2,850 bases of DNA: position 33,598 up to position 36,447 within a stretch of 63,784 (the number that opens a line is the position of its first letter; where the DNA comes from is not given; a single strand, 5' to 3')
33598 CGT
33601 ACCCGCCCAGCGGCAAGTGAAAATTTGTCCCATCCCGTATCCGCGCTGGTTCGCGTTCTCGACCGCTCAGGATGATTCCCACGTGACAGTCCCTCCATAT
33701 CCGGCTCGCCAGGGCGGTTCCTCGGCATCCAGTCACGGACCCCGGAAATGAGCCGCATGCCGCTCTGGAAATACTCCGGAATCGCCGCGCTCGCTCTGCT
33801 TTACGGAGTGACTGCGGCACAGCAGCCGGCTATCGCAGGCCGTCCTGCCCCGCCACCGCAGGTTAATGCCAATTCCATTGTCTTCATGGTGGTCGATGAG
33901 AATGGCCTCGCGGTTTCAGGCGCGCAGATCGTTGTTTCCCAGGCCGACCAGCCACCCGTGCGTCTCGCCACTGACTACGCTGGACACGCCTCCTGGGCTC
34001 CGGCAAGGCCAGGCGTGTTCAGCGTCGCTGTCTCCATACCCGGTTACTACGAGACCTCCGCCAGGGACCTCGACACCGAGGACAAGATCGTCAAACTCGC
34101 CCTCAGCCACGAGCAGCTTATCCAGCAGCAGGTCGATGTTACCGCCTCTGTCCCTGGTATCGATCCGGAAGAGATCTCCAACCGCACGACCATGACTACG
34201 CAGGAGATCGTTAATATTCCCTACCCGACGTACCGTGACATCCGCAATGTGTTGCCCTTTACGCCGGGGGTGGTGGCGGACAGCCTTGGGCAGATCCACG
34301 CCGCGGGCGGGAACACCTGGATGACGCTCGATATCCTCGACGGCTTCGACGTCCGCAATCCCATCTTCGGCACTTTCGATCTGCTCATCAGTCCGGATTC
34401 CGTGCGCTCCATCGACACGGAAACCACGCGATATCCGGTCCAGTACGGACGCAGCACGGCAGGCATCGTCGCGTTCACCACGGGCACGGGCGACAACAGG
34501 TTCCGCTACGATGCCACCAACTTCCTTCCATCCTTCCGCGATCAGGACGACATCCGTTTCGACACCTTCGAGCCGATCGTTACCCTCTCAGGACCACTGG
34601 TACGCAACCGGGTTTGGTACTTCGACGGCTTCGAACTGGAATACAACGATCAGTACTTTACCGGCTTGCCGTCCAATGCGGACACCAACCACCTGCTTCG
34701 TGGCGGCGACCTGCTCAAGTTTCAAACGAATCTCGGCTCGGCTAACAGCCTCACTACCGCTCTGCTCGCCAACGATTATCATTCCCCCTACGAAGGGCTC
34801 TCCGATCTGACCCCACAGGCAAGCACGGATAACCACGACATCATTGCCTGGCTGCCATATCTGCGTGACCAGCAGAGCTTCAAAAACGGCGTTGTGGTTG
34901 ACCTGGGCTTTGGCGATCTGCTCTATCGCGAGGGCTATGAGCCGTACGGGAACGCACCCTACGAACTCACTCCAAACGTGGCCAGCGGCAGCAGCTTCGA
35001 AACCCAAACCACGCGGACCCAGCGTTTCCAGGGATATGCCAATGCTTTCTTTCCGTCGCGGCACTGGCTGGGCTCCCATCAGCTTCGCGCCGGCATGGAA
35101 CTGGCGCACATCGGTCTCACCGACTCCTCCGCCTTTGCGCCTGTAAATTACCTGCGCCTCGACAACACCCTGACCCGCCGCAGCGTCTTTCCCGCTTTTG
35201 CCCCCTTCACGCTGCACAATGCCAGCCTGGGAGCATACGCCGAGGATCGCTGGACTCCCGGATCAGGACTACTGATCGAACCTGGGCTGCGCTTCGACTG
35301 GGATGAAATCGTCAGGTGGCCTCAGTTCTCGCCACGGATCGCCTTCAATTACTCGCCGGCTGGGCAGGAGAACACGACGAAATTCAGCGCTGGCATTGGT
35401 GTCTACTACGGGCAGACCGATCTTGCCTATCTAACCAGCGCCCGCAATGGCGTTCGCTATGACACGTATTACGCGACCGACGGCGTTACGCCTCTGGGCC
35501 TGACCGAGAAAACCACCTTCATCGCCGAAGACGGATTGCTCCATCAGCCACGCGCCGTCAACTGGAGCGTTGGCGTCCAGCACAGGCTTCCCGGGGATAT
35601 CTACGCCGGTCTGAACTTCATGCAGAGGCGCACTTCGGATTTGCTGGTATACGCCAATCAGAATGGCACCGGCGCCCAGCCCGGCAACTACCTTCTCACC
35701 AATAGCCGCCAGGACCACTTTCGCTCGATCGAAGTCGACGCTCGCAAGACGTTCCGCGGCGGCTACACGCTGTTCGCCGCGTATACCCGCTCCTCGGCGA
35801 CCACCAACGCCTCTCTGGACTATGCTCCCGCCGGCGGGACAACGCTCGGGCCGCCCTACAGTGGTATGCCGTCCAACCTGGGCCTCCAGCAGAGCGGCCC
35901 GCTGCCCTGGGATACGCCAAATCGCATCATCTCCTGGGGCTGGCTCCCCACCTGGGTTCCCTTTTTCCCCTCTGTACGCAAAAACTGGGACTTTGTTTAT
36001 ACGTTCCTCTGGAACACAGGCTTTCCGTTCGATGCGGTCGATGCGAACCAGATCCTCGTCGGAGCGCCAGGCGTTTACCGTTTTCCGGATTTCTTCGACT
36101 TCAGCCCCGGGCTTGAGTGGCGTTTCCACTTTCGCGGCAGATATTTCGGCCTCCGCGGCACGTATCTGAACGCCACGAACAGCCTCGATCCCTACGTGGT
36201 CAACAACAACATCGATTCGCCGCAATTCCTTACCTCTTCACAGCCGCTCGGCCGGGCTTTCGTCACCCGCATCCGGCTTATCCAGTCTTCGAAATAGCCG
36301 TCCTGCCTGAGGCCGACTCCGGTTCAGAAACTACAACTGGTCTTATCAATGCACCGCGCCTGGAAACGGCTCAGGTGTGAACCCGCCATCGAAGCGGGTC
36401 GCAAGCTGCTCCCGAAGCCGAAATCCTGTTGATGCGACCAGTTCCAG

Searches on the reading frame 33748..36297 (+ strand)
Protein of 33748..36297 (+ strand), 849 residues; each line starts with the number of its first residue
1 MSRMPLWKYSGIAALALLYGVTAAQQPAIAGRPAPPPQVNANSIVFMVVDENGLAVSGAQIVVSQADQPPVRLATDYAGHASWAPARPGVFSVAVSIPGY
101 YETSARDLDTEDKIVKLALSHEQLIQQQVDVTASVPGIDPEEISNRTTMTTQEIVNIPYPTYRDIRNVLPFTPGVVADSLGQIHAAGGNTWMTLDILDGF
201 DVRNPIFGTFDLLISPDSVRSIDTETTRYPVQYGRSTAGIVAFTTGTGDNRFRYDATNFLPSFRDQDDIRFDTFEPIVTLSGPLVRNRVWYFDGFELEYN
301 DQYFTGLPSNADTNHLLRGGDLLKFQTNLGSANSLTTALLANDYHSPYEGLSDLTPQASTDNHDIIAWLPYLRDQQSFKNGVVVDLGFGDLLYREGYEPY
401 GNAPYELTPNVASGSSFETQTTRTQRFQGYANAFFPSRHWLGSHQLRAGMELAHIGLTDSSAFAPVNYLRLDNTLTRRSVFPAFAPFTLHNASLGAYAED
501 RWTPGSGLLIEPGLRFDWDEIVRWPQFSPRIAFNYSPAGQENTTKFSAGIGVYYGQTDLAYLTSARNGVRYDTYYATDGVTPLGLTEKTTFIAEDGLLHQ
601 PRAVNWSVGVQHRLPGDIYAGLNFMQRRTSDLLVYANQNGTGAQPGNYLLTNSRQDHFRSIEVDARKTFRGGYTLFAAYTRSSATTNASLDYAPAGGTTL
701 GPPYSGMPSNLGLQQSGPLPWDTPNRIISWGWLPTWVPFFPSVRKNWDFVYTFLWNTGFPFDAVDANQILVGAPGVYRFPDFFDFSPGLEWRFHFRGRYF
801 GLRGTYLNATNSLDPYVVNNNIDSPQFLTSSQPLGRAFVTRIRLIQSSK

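Call 47: search_protein_families(library=pfam, proteins=[window:33748-36297:+], max_evalue=0.00001)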
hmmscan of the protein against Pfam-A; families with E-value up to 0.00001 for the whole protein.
window:33748-36297:+ (849 aa): 1 family
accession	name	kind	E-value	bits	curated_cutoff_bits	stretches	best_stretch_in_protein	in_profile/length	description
PF13620.12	CarboxypepD_reg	-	1.2e-06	29.2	32.3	1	47-110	5-69/82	Carboxypeptidase regulatory-like domain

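Call 62: search_protein_families(library=ncbifam, proteins=[window:33748-36297:+], max_evalue=1e-10)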
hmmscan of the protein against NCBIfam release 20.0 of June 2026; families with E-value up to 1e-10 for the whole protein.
window:33748-36297:+ (849 aa): 0 families
